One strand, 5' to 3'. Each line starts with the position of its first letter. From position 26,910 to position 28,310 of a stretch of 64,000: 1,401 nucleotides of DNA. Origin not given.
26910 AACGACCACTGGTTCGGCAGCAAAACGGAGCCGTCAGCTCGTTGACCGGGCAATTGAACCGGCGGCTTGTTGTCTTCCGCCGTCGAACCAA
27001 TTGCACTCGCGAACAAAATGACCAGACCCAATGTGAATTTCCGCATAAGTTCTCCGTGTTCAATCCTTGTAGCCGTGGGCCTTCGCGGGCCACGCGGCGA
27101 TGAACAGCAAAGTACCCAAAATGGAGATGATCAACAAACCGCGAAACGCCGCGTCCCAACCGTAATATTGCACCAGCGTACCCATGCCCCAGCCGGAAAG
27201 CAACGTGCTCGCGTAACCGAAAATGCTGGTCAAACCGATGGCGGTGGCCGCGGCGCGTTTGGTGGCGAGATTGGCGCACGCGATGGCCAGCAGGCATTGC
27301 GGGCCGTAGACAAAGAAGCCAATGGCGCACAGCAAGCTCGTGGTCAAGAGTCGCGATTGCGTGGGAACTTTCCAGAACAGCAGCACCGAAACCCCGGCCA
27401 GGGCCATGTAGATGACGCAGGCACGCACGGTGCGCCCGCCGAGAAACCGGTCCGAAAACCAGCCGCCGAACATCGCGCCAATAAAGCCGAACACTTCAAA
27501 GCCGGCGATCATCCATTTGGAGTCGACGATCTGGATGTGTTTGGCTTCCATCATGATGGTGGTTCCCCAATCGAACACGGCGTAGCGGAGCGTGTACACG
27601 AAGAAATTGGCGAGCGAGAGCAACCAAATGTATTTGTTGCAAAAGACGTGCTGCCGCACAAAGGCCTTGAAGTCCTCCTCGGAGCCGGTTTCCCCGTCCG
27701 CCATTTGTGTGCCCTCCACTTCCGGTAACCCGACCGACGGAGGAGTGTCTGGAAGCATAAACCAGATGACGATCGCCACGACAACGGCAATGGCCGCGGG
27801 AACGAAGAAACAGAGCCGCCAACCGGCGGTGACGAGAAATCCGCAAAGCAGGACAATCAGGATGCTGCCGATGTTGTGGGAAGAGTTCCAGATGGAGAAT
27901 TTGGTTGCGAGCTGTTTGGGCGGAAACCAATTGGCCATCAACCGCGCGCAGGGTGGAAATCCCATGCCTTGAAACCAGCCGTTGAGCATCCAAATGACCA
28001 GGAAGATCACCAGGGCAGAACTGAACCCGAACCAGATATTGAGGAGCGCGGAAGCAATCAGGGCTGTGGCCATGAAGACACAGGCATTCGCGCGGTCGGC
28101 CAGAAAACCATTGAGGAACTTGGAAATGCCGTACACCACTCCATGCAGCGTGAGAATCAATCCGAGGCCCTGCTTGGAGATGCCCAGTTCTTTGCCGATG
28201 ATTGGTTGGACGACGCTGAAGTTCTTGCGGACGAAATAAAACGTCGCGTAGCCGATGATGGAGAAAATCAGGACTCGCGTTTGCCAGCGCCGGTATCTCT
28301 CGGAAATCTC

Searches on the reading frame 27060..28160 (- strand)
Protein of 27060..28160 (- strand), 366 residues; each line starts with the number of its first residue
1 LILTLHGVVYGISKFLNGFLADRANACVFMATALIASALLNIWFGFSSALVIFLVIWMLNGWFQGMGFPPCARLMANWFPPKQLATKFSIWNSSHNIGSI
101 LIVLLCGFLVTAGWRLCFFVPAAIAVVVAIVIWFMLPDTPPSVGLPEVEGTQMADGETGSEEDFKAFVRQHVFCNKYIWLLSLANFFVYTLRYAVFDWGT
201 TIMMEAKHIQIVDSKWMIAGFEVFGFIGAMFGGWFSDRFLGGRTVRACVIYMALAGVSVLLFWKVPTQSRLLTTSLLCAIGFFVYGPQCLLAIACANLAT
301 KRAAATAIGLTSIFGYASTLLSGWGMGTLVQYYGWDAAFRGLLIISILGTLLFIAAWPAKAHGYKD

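Call 12: search_protein_families(library=pfam, proteins=[window:27060-28160:-])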
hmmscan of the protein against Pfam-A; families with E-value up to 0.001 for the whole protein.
window:27060-28160:- (366 aa): 1 family
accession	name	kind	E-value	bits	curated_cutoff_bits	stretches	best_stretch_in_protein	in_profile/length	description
PF07690.21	MFS_1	-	2e-40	139.2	33.4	1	2-321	37-345/347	Major Facilitator Superfamily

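Call 88: find_homologous_proteins(query=window:27060-28160:-, max_evalue=1e-80)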
Query window:27060-28160:- (366 aa): 2441 proteins with E <= 1e-80 among 8000 candidates; the best 120 are listed.
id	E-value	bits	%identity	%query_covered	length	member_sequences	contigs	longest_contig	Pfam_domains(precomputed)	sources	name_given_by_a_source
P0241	9.4e-227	771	92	100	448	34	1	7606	PF07690.22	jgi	jgi:phosphoglycerate transporter family protein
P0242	1.8e-226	770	92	100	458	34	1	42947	PF07690.22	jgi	jgi:phosphoglycerate transporter family protein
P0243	4.9e-226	768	93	100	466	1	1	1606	PF07690.22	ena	-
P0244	2.3e-225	766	91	100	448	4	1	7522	PF07690.22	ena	-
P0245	7.3e-223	758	91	100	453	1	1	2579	PF07690.22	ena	-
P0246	2.5e-218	743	88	100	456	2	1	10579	PF07690.22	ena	-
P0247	6.2e-215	732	87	100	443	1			PF07690.22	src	-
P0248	7.5e-210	715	85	100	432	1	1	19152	PF07690.22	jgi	jgi:OPA family glycerol-3-phosphate transporter-like MFS transporter/OPA family sugar phosphate sens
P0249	1.1e-208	711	84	100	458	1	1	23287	PF07690.22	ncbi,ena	-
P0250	1.1e-203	695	82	100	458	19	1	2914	PF07690.22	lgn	-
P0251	2.3e-200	684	81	100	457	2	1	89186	PF07690.22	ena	-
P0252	2.0e-197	674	79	100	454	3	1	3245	PF07690.22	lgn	-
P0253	9.5e-197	672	79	100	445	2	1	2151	PF07690.22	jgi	jgi:sugar phosphate permease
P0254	2.3e-196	671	80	100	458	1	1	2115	PF07690.22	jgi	jgi:OPA family glycerol-3-phosphate transporter-like MFS transporter/OPA family sugar phosphate sens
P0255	1.7e-192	658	79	100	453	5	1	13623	PF07690.22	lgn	-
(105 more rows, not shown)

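Call 89: find_encoding_contigs(protein=P0242, flank=4000, max_places=2)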
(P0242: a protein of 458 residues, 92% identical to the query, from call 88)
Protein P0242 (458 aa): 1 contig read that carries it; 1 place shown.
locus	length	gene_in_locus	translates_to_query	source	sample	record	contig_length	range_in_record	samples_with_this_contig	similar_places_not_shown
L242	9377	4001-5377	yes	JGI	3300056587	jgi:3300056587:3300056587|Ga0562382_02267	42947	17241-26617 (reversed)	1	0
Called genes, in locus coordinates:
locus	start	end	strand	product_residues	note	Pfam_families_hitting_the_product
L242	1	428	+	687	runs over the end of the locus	PF13424:TPR_12, PF13414:TPR_11, PF13414:TPR_11, PF13424:TPR_12, PF13432:TPR_16, PF00515:TPR_1, PF13424:TPR_12, PF13431:TPR_17, +36 more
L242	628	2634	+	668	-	PF03160:Calx-beta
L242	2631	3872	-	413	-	PF09594:GT87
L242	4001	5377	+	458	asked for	PF07690:MFS_1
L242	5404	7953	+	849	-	PF25174:Beta-prop_THOC3 (faint), PF08450:SGL (faint), PF22494:choice_anch_I (faint), PF10282:Lactonase, PF04185:Phosphoesterase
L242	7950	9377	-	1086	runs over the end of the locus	PF00873:ACR_tran, PF03176:MMPL (faint), PF00873:ACR_tran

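Call 90: find_encoding_contigs(protein=P0246, flank=4000, max_places=2)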
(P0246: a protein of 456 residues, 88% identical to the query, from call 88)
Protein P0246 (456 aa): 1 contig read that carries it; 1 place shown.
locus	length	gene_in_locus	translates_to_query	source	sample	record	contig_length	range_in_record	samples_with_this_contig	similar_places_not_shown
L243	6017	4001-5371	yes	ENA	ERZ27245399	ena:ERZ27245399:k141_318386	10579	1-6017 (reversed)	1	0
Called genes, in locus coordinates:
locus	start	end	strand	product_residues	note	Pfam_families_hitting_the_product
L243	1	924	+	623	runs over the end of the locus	PF13432:TPR_16, PF13414:TPR_11, PF13432:TPR_16, PF14559:TPR_19, PF13414:TPR_11, PF13424:TPR_12, PF14559:TPR_19, PF13424:TPR_12, +35 more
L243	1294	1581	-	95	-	-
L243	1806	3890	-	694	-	PF03160:Calx-beta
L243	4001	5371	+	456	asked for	PF07690:MFS_1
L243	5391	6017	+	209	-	?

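Call 91: find_encoding_contigs(protein=P0249, flank=4000, max_places=2)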
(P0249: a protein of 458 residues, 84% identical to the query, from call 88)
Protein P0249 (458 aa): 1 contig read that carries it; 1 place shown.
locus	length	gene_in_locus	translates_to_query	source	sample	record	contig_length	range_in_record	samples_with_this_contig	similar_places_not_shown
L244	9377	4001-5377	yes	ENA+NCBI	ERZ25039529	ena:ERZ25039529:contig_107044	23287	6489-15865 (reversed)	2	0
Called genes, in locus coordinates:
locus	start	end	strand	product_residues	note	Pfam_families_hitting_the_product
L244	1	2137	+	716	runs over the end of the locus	PF03160:Calx-beta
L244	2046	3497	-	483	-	PF09594:GT87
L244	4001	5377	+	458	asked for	PF07690:MFS_1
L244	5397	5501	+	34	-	-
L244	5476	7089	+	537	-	PF13424:TPR_12, PF13414:TPR_11, PF13432:TPR_16, PF14559:TPR_19, PF00515:TPR_1, PF07719:TPR_2, PF13414:TPR_11, PF13432:TPR_16, +21 more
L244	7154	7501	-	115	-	-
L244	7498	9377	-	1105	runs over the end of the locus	PF22544:HYDIN_VesB_CFA65-like_Ig (faint), PF22076:Cep192_D6 (faint), PF19190:BACON_2 (weak)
